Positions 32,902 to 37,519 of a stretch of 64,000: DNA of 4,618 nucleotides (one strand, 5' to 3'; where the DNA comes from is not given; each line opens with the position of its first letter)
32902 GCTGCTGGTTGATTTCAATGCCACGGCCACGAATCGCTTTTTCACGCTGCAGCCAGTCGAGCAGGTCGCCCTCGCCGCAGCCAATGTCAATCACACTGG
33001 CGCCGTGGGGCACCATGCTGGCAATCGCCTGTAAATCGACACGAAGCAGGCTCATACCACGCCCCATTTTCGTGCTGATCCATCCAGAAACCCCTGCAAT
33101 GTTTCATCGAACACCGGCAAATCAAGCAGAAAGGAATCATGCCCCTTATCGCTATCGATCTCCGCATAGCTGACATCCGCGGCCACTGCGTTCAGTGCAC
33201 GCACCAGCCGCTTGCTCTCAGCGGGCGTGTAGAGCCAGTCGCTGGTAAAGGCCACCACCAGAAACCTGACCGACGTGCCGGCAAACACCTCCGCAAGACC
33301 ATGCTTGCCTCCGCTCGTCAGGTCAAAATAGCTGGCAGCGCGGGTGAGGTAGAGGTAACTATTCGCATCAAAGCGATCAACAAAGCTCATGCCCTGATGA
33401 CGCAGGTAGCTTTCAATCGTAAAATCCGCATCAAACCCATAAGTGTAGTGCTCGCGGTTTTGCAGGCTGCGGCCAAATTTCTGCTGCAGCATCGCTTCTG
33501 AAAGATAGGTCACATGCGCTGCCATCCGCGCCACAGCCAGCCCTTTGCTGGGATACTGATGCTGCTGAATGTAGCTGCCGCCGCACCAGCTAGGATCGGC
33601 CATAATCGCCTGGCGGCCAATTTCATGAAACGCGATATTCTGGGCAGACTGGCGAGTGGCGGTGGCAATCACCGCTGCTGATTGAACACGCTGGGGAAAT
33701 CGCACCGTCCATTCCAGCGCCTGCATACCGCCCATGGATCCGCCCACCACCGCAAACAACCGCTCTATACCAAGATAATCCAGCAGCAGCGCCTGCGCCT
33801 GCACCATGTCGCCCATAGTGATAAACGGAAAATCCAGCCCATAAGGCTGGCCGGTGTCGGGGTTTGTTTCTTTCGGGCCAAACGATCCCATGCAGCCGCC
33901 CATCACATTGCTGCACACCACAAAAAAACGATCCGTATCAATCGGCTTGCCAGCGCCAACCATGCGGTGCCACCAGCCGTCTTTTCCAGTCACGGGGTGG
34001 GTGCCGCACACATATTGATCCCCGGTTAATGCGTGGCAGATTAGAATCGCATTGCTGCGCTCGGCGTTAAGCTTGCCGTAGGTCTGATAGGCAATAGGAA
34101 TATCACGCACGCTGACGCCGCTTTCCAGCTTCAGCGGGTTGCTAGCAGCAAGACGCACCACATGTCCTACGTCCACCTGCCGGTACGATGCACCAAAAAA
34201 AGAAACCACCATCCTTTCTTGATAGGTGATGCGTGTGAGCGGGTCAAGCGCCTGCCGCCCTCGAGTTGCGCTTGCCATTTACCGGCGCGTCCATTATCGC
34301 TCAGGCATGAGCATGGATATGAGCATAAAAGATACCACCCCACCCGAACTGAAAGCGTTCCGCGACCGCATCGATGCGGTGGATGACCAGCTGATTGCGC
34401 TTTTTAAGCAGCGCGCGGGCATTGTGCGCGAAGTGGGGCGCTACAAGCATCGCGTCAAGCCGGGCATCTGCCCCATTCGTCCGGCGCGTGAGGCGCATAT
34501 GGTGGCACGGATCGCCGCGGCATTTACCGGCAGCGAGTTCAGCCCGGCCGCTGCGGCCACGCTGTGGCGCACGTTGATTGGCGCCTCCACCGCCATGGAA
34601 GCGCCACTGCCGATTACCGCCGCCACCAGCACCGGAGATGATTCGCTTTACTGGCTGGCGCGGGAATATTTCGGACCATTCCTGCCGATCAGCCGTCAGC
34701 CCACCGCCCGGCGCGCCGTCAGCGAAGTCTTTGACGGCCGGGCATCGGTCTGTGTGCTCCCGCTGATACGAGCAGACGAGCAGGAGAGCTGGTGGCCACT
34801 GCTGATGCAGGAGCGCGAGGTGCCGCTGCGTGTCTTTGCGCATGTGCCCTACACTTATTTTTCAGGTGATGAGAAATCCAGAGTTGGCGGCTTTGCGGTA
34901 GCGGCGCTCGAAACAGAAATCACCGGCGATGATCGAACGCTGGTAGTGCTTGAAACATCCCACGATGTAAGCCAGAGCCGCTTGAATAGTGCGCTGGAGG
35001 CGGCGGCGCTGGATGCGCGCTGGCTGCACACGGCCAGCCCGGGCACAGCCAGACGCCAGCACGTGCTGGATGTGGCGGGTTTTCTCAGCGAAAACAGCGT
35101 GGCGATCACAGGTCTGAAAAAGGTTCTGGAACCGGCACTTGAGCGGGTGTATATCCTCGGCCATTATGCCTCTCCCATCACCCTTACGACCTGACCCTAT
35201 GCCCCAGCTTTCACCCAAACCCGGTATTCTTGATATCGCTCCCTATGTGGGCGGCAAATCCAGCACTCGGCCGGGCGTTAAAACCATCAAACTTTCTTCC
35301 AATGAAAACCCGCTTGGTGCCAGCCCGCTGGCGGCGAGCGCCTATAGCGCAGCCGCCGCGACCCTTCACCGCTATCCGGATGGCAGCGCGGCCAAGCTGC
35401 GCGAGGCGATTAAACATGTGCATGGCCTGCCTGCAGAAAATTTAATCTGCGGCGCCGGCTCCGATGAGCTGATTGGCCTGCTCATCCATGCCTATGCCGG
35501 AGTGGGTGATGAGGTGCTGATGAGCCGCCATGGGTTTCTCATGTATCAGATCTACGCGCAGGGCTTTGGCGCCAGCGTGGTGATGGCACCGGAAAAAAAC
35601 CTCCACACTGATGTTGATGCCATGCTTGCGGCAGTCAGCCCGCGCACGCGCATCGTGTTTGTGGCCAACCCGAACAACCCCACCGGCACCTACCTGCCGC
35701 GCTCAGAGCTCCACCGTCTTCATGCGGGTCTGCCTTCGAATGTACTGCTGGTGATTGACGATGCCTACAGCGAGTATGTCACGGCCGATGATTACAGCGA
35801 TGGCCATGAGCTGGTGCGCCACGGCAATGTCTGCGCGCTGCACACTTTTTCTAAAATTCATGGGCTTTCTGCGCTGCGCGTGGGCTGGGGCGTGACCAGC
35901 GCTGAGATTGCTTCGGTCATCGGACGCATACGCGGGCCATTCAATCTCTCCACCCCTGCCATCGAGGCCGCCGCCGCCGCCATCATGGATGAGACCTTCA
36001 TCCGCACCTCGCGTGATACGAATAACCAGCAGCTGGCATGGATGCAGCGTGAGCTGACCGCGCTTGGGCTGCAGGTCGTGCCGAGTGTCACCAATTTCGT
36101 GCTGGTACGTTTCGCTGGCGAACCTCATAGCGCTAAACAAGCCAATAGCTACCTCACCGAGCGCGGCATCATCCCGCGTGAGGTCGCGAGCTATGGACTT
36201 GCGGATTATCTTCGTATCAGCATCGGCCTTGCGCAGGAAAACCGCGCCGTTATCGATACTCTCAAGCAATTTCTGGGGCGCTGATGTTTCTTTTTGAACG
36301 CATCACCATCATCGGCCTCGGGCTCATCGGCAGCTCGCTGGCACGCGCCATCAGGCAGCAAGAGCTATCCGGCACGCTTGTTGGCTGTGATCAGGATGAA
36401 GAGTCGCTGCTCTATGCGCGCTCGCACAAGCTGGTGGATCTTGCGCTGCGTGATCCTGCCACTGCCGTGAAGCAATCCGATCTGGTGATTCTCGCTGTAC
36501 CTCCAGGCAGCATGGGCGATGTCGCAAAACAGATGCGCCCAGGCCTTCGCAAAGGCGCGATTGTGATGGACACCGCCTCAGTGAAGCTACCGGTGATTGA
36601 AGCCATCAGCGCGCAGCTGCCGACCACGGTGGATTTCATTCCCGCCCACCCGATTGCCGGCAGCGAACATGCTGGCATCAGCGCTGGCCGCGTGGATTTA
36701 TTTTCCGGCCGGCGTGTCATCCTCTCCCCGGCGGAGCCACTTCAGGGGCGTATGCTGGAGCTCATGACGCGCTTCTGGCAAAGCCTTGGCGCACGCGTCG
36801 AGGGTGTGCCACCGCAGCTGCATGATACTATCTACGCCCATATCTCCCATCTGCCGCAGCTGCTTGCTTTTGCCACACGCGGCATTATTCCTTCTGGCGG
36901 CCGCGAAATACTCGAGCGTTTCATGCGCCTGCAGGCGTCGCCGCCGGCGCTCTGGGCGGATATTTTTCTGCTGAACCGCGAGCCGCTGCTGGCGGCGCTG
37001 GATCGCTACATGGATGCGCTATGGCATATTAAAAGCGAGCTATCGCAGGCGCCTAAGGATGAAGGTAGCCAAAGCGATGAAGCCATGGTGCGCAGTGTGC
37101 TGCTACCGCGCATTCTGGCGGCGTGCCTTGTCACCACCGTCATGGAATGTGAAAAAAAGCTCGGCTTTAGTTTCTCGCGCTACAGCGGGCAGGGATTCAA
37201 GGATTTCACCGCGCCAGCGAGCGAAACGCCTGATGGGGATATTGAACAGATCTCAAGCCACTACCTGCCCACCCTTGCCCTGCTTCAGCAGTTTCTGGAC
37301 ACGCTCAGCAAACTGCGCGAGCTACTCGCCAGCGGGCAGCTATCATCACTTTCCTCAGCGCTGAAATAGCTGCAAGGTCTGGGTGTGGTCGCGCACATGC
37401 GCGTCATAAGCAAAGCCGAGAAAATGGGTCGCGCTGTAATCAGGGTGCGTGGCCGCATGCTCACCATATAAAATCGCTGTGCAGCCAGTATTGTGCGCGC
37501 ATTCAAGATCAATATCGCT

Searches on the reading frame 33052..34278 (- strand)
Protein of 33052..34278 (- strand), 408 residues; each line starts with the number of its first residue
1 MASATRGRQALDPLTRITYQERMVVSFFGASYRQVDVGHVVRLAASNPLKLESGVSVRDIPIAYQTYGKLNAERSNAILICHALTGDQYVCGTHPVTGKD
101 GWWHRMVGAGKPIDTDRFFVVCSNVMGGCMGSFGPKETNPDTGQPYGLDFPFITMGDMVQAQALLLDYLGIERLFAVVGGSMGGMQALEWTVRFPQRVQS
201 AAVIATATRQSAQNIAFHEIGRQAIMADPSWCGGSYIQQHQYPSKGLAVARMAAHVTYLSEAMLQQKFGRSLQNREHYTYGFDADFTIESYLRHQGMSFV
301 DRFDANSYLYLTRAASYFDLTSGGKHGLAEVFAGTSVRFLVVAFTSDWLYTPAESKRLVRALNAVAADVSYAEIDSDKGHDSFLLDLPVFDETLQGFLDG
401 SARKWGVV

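Call 4: search_protein_families(library=pfam, proteins=[window:33052-34278:-], max_evalue=0.01)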
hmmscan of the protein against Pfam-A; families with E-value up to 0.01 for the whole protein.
window:33052-34278:- (408 aa): 3 families
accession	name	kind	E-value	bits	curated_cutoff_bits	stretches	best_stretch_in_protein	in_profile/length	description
PF00561.26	Abhydrolase_1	-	9.3e-20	71.8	25.8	1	76-385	1-243/245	alpha/beta hydrolase fold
PF12146.15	Hydrolase_4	-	0.00092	19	27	1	176-214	79-117/239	Serine aminopeptidase, S33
PF12697.13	Abhydrolase_6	-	0.0036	18.4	26.3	1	149-383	42-206/217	Alpha/beta hydrolase family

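Call 5: search_protein_families(library=ncbifam, proteins=[window:33052-34278:-], max_evalue=0.1)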
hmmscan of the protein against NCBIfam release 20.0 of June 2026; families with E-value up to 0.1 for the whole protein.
window:33052-34278:- (408 aa): 29 families (the best 25 are shown)
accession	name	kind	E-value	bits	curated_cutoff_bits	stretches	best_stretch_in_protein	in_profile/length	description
NF001209.0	PRK00175.1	equivalog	7.3e-160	531.9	331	1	36-403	10-377/381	homoserine O-acetyltransferase MetX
NF047916.1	MetX_succinyl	exception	5.2e-144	479.8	560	1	42-399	9-367/370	homoserine O-succinyltransferase MetX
TIGR01392.2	MetX_acetyl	equivalog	8.1e-139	462.6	500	1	47-398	3-350/351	homoserine O-acetyltransferase MetX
NF047917.1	MetX_acetyl_MTB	exception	4.8e-105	351.6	475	1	46-398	12-359/361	homoserine O-acetyltransferase MetX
NF005262.1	PRK06765.1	equivalog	5.9e-75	252.5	450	1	50-398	13-365/366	E22 family MetX-like putative esterase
NF005757.0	PRK07581.1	subfamily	1.4e-44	152.4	332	1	45-381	11-316/339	hypothetical protein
NF047915.1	homoser_Ac_Staph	exception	9.8e-33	113.8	500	1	49-399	13-314/320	homoserine O-acetyltransferase MetX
NF006449.0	PRK08775.1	equivalog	1e-32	113.4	296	1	30-399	18-338/344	homoserine O-succinyltransferase MetX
NF005071.0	PRK06489.1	equivalog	5.1e-25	88.3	305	1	49-321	40-286/362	hypothetical protein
NF051488.1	bifunc_PcaDC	exception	2.3e-07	30.3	390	1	153-211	59-116/375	bifunctional 3-oxoadipate enol-lactonase/4-carboxymuconolactone decarboxylase PcaDC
TIGR02427.1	protocat_pcaD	equivalog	1.9e-06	27.4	255.85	1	154-210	61-116/251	3-oxoadipate enol-lactonase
NF052610.1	macro_16_ester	equivalog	4e-05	23.1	420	1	151-216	73-137/281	alpha/beta fold macrolide esterase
NF011457.0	PRK14875.1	equivalog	0.00018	20.6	307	1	155-214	181-239/372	acetoin dehydrogenase dihydrolipoyllysine-residue acetyltransferase subunit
NF053683.1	esterase_mleBRB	exception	0.00085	19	585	1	146-207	68-128/280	BRB family alpha/beta fold macrolide esterase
NF051487.1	bifunc_PcaCD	exception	0.0009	18.4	430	1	153-212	219-276/413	bifunctional 4-carboxymuconolactone decarboxylase/3-oxoadipate enol-lactonase PcaCD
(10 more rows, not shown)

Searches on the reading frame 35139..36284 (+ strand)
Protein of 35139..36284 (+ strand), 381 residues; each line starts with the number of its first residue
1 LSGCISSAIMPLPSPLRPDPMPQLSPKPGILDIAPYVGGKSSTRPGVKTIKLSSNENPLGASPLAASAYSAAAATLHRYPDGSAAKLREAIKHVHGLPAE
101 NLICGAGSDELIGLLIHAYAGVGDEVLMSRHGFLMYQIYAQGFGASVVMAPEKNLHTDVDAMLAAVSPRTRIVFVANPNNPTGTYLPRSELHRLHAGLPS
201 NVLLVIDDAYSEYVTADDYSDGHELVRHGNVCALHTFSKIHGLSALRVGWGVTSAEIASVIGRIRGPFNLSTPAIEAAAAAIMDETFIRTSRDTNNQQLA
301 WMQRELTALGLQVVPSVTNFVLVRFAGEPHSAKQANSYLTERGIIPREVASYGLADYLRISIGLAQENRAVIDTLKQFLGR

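Call 53: search_protein_families(library=pfam, proteins=[window:35139-36284:+], max_evalue=0.001)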
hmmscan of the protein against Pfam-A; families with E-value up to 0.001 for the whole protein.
window:35139-36284:+ (381 aa): 2 families
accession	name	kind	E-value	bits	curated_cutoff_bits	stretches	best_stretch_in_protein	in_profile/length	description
PF00155.27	Aminotran_1_2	-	1.6e-54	185.9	19.7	1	48-370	2-356/361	Aminotransferase class I and II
PF00266.25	Aminotran_5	-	4.3e-05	23.1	21.5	1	85-209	46-177/371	Aminotransferase class-V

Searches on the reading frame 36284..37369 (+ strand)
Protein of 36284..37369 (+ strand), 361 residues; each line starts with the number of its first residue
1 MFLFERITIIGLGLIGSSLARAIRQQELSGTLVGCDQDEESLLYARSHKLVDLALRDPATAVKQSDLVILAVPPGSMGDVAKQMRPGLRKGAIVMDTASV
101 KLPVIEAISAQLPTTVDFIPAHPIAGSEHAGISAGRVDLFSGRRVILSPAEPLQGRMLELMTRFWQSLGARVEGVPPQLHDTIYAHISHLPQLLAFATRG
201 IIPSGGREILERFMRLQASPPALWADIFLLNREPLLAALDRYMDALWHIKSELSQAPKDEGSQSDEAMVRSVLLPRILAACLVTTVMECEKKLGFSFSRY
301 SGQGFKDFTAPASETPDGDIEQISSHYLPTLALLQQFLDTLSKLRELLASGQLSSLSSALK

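Call 53: search_protein_families(library=pfam, proteins=[window:36284-37369:+], max_evalue=0.001)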
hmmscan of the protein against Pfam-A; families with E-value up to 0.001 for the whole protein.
window:36284-37369:+ (361 aa): 6 families
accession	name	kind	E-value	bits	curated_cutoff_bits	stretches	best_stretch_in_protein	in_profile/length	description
PF02153.23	PDH_N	-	3.7e-36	124.4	26.5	1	19-172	1-152/154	Prephenate dehydrogenase, nucleotide-binding domain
PF20463.3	PDH_C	-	2.6e-16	60.2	22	2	177-259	2-94/102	Prephenate dehydrogenase, dimerization domain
PF03807.23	F420_oxidored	-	1.6e-12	48.3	21.6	1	6-98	1-92/94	NADP oxidoreductase coenzyme F420-dependent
PF03446.21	NAD_binding_2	-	3.8e-07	30.7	21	1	6-136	1-130/161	NAD binding domain of 6-phosphogluconate dehydrogenase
PF07991.19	KARI_N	-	0.00021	21.3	20.6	1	6-95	6-92/165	Acetohydroxy acid isomeroreductase, NADPH-binding domain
PF01210.29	NAD_Gly3P_dh_N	-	0.00042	20.8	23.1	0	54-96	59-101/158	NAD-dependent glycerol-3-phosphate dehydrogenase N-terminus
